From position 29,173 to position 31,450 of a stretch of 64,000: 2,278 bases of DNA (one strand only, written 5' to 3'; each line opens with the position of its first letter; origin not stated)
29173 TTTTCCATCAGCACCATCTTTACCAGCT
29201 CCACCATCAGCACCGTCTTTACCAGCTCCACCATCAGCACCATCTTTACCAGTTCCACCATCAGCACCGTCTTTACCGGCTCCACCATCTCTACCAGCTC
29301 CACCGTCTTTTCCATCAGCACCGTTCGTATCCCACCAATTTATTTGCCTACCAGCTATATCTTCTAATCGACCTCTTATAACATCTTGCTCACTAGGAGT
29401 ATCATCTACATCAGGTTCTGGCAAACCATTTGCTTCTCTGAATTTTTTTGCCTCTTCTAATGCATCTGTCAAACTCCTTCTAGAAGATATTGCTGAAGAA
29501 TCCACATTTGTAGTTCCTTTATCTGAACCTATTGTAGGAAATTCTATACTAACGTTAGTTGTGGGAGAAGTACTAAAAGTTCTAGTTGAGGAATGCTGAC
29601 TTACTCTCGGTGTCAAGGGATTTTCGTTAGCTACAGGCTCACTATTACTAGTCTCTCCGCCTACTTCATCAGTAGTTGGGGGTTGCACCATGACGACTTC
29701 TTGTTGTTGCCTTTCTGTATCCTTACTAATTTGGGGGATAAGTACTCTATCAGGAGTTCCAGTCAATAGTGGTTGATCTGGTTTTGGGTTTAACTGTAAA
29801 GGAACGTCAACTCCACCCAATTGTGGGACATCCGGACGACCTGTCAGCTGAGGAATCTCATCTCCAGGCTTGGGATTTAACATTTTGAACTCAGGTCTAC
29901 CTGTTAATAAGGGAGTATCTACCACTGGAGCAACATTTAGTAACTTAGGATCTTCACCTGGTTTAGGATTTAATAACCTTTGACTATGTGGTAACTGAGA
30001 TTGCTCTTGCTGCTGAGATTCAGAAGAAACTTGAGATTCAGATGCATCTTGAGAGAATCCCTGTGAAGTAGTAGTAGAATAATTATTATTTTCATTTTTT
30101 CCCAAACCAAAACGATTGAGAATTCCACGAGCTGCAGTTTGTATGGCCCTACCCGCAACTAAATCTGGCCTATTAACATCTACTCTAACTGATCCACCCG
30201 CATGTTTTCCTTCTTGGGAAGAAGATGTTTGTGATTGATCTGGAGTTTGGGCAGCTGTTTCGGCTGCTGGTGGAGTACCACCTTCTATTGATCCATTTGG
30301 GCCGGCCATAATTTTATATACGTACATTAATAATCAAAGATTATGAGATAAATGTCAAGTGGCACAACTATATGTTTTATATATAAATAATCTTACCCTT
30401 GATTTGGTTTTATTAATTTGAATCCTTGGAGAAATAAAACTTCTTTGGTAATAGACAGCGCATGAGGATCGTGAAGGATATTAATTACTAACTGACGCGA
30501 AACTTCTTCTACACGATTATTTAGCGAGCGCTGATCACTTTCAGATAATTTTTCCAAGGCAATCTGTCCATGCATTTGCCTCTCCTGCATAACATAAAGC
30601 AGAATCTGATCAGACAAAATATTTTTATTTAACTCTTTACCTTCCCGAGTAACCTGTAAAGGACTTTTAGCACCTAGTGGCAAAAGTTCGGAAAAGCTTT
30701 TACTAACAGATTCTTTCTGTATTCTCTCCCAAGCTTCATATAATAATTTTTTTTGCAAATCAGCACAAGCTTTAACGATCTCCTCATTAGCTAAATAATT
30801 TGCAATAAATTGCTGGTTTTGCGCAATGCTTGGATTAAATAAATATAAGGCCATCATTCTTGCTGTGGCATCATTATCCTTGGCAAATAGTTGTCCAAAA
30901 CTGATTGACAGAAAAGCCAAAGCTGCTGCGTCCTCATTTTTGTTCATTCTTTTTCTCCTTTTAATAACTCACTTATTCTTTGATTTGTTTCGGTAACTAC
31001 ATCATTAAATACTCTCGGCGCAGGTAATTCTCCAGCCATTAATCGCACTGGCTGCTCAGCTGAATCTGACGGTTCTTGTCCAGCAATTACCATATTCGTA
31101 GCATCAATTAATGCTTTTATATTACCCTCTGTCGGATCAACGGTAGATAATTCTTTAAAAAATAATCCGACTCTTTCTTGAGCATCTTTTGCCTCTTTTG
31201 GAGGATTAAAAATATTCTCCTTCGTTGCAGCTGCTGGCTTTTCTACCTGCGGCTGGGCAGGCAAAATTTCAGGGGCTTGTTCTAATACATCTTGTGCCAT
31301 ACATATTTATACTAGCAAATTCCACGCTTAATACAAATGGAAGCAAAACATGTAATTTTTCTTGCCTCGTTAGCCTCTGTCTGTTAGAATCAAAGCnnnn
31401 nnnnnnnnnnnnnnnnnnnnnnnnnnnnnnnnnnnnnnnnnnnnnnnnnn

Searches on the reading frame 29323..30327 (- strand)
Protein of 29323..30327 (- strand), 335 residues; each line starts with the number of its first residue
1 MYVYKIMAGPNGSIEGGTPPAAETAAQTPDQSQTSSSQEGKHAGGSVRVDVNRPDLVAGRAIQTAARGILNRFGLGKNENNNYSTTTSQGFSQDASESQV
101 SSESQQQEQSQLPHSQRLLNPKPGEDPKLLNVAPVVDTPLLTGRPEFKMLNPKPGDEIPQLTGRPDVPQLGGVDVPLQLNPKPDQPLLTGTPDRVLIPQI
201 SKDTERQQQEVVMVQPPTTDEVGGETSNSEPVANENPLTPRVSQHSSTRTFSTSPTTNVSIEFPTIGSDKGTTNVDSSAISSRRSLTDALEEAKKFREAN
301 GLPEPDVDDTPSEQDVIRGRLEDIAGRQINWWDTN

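Call 76: search_solved_structures(query=window:29323-30327:-, max_evalue=1)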
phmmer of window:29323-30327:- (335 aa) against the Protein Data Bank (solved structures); distinct sequences matched with E-value up to 1: 0.

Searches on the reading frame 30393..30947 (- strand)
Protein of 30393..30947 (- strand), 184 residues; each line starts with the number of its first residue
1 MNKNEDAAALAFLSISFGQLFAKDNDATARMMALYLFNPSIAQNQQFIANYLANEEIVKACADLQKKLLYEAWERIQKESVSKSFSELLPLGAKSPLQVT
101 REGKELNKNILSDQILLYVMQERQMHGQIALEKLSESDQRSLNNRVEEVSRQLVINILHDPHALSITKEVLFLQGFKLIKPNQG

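Call 4: search_protein_families(library=pfam, proteins=[window:30393-30947:-], max_evalue=1)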
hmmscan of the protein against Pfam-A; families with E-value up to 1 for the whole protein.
window:30393-30947:- (184 aa): 1 family
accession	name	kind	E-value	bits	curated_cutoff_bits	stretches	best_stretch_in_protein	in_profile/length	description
PF21486.3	NUP120_helical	-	0.031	15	27.7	1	61-126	46-112/129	Nucleoporin NUP120, helical domain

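Call 5: search_protein_families(library=ncbifam, proteins=[window:30393-30947:-], max_evalue=1)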
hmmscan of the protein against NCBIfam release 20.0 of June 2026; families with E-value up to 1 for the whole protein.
window:30393-30947:- (184 aa): 1 family
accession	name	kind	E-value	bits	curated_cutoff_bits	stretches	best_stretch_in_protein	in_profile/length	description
TIGR00556.1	pantethn_trn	domain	0.059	13.5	45.35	1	37-94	15-75/128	phosphopantetheine--protein transferase domain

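Call 23: search_protein_families(library=phrogs, proteins=[window:30393-30947:-], max_evalue=0.1)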
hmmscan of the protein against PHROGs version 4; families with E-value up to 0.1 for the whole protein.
window:30393-30947:- (184 aa): 0 families

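Call 24: search_protein_families(library=padloc, proteins=[window:30393-30947:-], max_evalue=0.1)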
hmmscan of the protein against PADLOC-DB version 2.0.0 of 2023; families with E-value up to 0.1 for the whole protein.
window:30393-30947:- (184 aa): 0 families

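Call 56: list_cluster_members(proteins=[P0001, P0006, window:30396-30947:-, window:30947-31300:-, L002:4830-5186:+, L003:2518-3156:+])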
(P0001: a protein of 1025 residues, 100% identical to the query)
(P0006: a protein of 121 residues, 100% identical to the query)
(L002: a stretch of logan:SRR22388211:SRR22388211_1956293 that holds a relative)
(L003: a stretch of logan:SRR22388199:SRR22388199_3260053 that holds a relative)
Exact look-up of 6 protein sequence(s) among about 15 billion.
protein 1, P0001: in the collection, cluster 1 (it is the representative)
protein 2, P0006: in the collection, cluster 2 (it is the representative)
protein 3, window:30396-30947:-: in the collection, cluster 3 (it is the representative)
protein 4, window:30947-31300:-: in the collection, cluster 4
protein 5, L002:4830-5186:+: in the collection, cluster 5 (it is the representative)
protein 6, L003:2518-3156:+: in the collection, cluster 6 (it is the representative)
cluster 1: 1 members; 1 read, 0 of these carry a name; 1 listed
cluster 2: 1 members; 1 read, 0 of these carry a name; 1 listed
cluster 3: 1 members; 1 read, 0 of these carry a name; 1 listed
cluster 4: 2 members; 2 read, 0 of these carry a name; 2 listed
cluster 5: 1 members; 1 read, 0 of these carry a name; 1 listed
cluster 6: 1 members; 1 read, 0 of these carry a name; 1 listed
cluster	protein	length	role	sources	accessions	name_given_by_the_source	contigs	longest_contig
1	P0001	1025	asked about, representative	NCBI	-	-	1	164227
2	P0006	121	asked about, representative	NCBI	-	-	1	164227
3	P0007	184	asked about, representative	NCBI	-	-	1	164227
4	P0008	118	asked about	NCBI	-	-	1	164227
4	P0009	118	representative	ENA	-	-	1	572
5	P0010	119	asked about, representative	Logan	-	-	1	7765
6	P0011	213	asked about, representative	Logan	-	-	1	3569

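Call 74: search_solved_structures(query=window:30396-30947:-, max_evalue=1)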
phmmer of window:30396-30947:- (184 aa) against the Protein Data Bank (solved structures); distinct sequences matched with E-value up to 1: 0.

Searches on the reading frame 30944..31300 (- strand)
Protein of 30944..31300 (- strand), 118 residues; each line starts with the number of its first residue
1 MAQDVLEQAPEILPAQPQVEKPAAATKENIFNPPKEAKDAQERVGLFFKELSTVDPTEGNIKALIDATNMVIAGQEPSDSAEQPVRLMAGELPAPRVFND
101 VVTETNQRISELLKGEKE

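Call 4: search_protein_families(library=pfam, proteins=[window:30944-31300:-], max_evalue=1)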
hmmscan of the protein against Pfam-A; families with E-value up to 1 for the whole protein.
window:30944-31300:- (118 aa): 2 families
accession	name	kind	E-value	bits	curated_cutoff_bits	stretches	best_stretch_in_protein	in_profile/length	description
PF25123.1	SWAP1_C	-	0.015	16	27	1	38-95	45-95/161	SUPPRESSOR-OF-WHITE-APRICOT-like, C-terminal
PF16970.11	FimA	-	0.18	12.5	30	1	36-65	30-59/145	Type-1 fimbrial protein, A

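Call 5: search_protein_families(library=ncbifam, proteins=[window:30944-31300:-], max_evalue=1)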
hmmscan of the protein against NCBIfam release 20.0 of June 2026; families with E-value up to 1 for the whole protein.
window:30944-31300:- (118 aa): 0 families

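Call 23: search_protein_families(library=phrogs, proteins=[window:30944-31300:-], max_evalue=0.1)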
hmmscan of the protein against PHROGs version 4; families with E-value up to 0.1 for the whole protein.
window:30944-31300:- (118 aa): 1 family
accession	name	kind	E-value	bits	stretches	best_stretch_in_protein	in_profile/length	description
phrog_35625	-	DNA, RNA and nucleotide metabolism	0.095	12.9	0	49-113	238-300/371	tRNA synthetase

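Call 24: search_protein_families(library=padloc, proteins=[window:30944-31300:-], max_evalue=0.1)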
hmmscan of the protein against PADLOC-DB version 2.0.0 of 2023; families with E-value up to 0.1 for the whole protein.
window:30944-31300:- (118 aa): 0 families

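Call 75: search_solved_structures(query=window:30947-31300:-, max_evalue=1)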
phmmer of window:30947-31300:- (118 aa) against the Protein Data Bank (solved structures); distinct sequences matched with E-value up to 1: 0.
